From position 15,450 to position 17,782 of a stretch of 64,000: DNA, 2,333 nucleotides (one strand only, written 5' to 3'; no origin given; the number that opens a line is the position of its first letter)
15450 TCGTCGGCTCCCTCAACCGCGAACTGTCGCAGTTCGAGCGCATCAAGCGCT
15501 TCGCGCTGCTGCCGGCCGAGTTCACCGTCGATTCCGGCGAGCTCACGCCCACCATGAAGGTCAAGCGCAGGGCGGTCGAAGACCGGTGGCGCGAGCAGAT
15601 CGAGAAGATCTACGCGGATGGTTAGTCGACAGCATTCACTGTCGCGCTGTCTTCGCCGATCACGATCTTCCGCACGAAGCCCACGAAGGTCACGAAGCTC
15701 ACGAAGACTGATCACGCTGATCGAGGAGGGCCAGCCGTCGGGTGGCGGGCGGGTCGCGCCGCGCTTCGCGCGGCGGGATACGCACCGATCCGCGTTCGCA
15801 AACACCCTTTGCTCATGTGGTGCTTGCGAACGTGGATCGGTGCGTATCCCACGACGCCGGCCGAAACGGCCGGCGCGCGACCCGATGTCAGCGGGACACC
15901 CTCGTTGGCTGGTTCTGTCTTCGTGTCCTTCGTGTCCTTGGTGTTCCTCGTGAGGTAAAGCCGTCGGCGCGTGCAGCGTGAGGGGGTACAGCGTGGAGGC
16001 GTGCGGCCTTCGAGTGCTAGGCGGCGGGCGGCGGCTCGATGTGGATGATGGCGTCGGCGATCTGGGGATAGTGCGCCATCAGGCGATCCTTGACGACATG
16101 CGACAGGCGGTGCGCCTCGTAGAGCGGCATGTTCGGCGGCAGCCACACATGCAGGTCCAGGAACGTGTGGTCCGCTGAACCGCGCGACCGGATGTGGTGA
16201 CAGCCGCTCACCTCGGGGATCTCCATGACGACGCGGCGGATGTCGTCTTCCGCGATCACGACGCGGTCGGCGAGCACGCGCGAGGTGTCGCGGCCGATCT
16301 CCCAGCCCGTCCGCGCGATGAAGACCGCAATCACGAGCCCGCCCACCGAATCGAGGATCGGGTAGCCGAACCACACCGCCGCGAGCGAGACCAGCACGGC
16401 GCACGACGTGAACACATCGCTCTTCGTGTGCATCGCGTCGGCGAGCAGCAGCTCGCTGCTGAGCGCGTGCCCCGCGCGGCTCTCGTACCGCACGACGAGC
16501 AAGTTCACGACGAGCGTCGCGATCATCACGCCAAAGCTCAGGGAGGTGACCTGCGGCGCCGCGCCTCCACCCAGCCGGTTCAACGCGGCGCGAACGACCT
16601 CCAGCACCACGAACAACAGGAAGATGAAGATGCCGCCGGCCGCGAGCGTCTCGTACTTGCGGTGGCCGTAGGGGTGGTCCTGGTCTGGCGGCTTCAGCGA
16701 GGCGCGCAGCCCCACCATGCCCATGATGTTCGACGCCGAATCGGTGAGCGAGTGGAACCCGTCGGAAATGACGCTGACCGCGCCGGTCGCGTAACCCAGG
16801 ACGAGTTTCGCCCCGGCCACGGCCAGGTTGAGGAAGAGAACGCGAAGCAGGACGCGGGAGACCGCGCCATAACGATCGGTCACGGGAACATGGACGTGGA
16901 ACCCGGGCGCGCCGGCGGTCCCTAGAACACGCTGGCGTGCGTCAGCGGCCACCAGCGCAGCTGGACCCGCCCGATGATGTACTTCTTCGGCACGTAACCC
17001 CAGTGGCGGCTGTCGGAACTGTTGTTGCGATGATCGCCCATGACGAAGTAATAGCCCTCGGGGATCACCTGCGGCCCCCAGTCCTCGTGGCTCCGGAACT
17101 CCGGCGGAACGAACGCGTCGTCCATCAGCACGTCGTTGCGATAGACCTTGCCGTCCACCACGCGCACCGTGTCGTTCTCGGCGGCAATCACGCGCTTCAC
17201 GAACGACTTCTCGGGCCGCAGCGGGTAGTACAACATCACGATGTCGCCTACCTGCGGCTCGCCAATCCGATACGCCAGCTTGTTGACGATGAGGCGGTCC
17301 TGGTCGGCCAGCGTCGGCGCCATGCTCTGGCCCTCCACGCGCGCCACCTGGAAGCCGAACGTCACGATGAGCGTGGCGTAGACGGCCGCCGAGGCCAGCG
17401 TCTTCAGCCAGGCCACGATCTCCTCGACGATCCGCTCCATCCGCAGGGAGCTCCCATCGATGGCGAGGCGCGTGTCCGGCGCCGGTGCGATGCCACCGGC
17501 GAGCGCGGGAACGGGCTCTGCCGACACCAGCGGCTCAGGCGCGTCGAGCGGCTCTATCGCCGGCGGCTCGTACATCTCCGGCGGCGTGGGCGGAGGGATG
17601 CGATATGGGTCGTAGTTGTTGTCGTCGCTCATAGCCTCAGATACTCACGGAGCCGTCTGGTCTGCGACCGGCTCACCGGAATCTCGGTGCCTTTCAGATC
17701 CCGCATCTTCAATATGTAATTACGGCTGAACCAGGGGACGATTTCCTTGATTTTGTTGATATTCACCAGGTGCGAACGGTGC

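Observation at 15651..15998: Structured composite repeat family (3 copies in the window) whose long hairpin keeps pairing through compensatory changes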

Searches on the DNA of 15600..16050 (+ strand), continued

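Call 72: search_with_rna_model(model_id=R1, sources=[L247, L249, L250, L251, L252, L254, L256, L258, L259, L261, L264, L265, L267, L270, L272, L273, L275, L279, L282, L288, L289, L291, L293, L295, L296, L298, L302, L304, L305, L308, L309, L310, L314, L315, L320, L322, L324, L325, L330, L331, L333, L336, L339, L341, L344, L345, L353, L354, L355, L356, L358, L001], max_evalue=0.000001)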
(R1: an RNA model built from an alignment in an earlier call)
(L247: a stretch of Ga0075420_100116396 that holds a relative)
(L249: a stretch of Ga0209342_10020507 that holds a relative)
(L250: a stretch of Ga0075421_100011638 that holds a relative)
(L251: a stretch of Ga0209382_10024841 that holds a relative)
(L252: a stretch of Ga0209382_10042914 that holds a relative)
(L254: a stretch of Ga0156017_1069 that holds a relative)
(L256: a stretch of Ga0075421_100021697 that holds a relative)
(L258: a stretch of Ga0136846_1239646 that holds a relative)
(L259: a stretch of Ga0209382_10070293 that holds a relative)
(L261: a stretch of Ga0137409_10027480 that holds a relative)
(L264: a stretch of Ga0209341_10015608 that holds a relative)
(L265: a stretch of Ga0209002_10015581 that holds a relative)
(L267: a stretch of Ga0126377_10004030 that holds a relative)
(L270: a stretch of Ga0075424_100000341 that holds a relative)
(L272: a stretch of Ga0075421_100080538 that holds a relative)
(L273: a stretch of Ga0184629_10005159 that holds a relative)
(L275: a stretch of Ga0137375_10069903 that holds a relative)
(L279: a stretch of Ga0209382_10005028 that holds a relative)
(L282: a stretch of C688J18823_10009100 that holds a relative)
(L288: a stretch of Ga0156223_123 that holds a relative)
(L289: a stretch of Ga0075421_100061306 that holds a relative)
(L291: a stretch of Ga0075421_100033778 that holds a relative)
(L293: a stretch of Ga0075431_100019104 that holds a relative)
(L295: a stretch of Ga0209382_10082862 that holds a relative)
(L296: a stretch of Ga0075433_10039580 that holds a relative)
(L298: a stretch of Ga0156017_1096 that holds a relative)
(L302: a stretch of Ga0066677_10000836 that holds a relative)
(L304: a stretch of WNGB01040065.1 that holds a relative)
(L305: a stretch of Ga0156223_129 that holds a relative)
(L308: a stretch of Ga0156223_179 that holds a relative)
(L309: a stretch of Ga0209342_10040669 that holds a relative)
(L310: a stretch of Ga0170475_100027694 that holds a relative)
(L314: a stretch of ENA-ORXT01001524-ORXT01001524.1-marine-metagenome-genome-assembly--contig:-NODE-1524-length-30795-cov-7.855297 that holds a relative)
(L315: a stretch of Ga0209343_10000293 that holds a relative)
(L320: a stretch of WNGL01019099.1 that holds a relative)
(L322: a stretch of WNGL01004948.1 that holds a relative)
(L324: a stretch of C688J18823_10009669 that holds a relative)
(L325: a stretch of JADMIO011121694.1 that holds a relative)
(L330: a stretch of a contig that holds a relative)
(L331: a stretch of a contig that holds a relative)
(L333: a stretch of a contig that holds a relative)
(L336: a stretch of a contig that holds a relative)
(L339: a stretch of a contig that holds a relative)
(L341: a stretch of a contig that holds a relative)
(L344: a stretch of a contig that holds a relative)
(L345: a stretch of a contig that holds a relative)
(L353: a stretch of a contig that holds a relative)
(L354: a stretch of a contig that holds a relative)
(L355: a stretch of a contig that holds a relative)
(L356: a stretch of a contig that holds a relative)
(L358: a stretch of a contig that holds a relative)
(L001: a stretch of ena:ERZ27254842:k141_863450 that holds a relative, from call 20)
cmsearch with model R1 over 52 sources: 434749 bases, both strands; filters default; matches with E-value up to 0.000001: 102.
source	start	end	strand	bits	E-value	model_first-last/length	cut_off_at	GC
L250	27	110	+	93.6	3.3e-25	1-84/84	no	0.52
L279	9446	9529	-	93.6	3.3e-25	1-84/84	no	0.52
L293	6885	6968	-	93.6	3.3e-25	1-84/84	no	0.52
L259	2981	3064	+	93.5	3.5e-25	1-84/84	no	0.52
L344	3641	3724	+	93.1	4.7e-25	1-84/84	no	0.52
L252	3056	3139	-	92.8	5.8e-25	1-84/84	no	0.54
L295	3324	3407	-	92.7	6.1e-25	1-84/84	no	0.54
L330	4816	4899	+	92.7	6.1e-25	1-84/84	no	0.54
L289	4655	4738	-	92.6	6.9e-25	1-84/84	no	0.55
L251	5744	5827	-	92.5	7.1e-25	1-84/84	no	0.54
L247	1064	1147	+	92.4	7.6e-25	1-84/84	no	0.56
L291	2119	2202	-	92.1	9.4e-25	1-84/84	no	0.55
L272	3206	3289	+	91.9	1.1e-24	1-84/84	no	0.5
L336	6040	6123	+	91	2.1e-24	1-84/84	no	0.55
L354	3543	3626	-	89.9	4.6e-24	1-84/84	no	0.54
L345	10576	10659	+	88.9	9.4e-24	1-84/84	no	0.54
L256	1959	2042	+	88.8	9.6e-24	1-84/84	no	0.55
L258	4264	4347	-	88.7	1e-23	1-84/84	no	0.57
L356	3034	3117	-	87.4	2.6e-23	1-84/84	no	0.54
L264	4648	4731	+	85.2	1.2e-22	1-84/84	no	0.57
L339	10254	10337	+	85.2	1.2e-22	1-84/84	no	0.57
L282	6247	6331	-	83.6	3.8e-22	1-84/84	no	0.6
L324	5785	5869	+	83.5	4.1e-22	1-84/84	no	0.56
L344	3641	3724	-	82.9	6.1e-22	1-84/84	no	0.52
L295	3324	3407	+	82.2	9.9e-22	1-84/84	no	0.54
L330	4816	4899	-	82.2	9.9e-22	1-84/84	no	0.54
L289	4655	4738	+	82.2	1e-21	1-84/84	no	0.55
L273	4651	4734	-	82.1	1e-21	1-84/84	no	0.57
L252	3056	3139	+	82.1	1e-21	1-84/84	no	0.54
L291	2119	2202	+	82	1.2e-21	1-84/84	no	0.55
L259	2981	3064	-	81.9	1.3e-21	1-84/84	no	0.52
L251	5744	5827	+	81.8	1.3e-21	1-84/84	no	0.54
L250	27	110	-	81.8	1.3e-21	1-84/84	no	0.52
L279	9446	9529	+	81.8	1.3e-21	1-84/84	no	0.52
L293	6885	6968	+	81.8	1.3e-21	1-84/84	no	0.52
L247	1064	1147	-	81.4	1.7e-21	1-84/84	no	0.56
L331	12311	12395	-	81.1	2.2e-21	1-84/84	no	0.55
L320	863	946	+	81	2.4e-21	1-84/84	no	0.56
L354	3543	3626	+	80.6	3.1e-21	1-84/84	no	0.54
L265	32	115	+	80.3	3.8e-21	1-84/84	no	0.61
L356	3034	3117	+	80.1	4.5e-21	1-84/84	no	0.54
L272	3206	3289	-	80.1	4.5e-21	1-84/84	no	0.5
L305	8302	8386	+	80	4.6e-21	1-84/84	no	0.6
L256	1959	2042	-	79.7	5.7e-21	1-84/84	no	0.55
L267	10488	10572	-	79.7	6e-21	1-84/84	no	0.59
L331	6461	6546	+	79.6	6.1e-21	1-84/84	no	0.55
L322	7859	7942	+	79.5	6.5e-21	1-84/84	no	0.56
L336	6040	6123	-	79.5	6.6e-21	1-84/84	no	0.55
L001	11779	11862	-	78.9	9.9e-21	1-84/84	no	0.61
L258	4264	4347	+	78.9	1e-20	1-84/84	no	0.57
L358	5870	5954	+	78.4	1.5e-20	1-84/84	no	0.6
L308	12655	12739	-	78.3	1.6e-20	1-84/84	no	0.55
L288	1593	1677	-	77.3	3.1e-20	1-84/84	no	0.54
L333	10031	10113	-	77.3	3.2e-20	1-84/84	no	0.59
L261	4316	4400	+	77.2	3.3e-20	1-84/84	no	0.64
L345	10576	10659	-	77.1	3.6e-20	1-84/84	no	0.54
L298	3058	3137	+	76.7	4.8e-20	1-84/84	no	0.56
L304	651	734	-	76.4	6.1e-20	1-84/84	no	0.67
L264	4648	4731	-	76.2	6.8e-20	1-84/84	no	0.57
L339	10254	10337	-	76.2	6.8e-20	1-84/84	no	0.57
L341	8004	8087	-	75.6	1e-19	1-84/84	no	0.52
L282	6247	6331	+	74.8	1.8e-19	1-84/84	no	0.6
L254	611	696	-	74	3.2e-19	1-84/84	no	0.56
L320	863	946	-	72.6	8.6e-19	1-84/84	no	0.56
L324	5785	5869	-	72.5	9e-19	1-84/84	no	0.56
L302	2770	2855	-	71.9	1.4e-18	1-84/84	no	0.6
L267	10488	10572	+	71.5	1.8e-18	1-84/84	no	0.59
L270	1720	1804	+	71.5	1.8e-18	1-84/84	no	0.55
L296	283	367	-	71.5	1.8e-18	1-84/84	no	0.55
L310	4079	4162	-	71.5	1.8e-18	1-84/84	no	0.58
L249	20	107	+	71.3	2.2e-18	1-84/84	no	0.67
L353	3178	3265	+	71.3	2.2e-18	1-84/84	no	0.67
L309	393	477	-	71.2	2.2e-18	1-84/84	no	0.59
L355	5662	5746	+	71.2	2.2e-18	1-84/84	no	0.59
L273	4651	4734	+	70.4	4e-18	1-84/84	no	0.57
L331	12311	12395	+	70.2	4.7e-18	1-84/84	no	0.55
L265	32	115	-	69.4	8.1e-18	1-84/84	no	0.61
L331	6461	6546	-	69.4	8.2e-18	1-84/84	no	0.55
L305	8302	8386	-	69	1.1e-17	1-84/84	no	0.6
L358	5870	5954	-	68.6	1.4e-17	1-84/84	no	0.6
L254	611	696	+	68.5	1.5e-17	1-84/84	no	0.56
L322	7859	7942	-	68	2.1e-17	1-84/84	no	0.56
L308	12655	12739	+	68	2.1e-17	1-84/84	no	0.55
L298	3058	3137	-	67.8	2.4e-17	1-84/84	no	0.56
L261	4316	4400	-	67.6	2.8e-17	1-84/84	no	0.64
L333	10031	10113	+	67.2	3.8e-17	1-84/84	no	0.59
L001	11779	11862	+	67.1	4.2e-17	1-84/84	no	0.61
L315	7930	8015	-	67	4.2e-17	1-84/84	no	0.58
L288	1593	1677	+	66.6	5.8e-17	1-84/84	no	0.54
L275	1641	1724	+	66.2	7.5e-17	1-84/84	no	0.57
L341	8004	8087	+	66.1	8.2e-17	1-84/84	no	0.52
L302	2770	2855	+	63.9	3.9e-16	1-84/84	no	0.6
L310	4079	4162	+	63.1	6.9e-16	1-84/84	no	0.58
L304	651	734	+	62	1.4e-15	1-84/84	no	0.67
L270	1720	1804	-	61.6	2e-15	1-84/84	no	0.55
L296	283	367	+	61.6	2e-15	1-84/84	no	0.55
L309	393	477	+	61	3e-15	1-84/84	no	0.59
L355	5662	5746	-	61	3e-15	1-84/84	no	0.59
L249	20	107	-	59.3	9.5e-15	1-84/84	no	0.67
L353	3178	3265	-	59.3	9.5e-15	1-84/84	no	0.67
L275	1641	1724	-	57.4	3.5e-14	1-84/84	no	0.57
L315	7930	8015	+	55.6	1.3e-13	1-84/84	no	0.58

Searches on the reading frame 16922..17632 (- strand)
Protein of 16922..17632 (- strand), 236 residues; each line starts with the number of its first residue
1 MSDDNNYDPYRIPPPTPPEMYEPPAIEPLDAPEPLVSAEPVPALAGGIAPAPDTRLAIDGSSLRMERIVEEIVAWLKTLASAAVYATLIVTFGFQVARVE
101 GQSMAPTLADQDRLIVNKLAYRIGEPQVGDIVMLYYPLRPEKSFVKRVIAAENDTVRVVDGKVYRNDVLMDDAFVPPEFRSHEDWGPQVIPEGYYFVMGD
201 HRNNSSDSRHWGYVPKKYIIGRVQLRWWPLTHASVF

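Call 20: find_encoding_contigs(protein=window:16922-17632:-, flank=10000, max_places=6)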
Protein window:16922-17632:- (236 aa): 21 contigs read that carry it; 6 places shown.
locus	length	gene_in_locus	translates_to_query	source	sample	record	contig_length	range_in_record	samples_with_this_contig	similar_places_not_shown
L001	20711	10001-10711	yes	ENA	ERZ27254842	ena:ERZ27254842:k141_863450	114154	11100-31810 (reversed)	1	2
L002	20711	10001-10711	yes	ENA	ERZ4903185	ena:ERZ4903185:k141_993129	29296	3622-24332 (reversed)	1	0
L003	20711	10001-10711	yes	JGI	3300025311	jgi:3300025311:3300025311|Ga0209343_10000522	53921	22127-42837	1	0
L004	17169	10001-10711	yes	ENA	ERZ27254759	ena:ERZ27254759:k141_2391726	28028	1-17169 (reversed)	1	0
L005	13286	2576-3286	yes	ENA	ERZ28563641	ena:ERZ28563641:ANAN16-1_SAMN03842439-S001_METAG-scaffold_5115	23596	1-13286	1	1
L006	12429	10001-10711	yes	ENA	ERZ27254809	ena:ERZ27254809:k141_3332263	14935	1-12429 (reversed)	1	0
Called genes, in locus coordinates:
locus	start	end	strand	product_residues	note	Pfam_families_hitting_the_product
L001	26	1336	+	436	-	PF01321:Creatinase_N, PF00557:Peptidase_M24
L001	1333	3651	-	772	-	PF19830:DUF6311 (weak), PF00754:F5_F8_type_C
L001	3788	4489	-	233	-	PF01209:Ubie_methyltran, PF07021:MetW (weak), PF13489:Methyltransf_23, PF13649:Methyltransf_25, PF13847:Methyltransf_31, PF08241:Methyltransf_11, PF08242:Methyltransf_12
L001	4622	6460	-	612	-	PF02574:S-methyl_trans, PF02219:MTHFR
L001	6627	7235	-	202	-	-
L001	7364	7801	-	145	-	PF17179:Fer4_22 (faint), PF13183:Fer4_8 (faint), PF13237:Fer4_10 (weak), PF00037:Fer4 (weak), PF12838:Fer4_7, PF13187:Fer4_9, PF13484:Fer4_16 (weak), PF00037:Fer4, +5 more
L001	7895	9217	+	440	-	PF07694:5TM-5TMR_LYT (weak), PF06580:His_kinase, PF02518:HATPase_c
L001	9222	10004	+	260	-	PF00072:Response_reg, PF04397:LytTR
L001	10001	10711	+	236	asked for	PF10502:Peptidase_S26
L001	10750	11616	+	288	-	PF01545:Cation_efflux, PF16916:ZT_dimer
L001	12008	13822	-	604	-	PF00501:AMP-binding, PF23562:AMP-binding_C_3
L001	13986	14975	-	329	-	PF02826:2-Hacid_dh_C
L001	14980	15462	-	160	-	PF01967:MoaC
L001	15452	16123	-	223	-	PF06971:Put_DNA-bind_N, PF02629:CoA_binding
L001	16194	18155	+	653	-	PF03169:OPT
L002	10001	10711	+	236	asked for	PF10502:Peptidase_S26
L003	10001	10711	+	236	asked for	PF10502:Peptidase_S26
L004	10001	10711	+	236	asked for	PF10502:Peptidase_S26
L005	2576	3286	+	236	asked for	PF10502:Peptidase_S26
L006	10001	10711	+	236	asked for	PF10502:Peptidase_S26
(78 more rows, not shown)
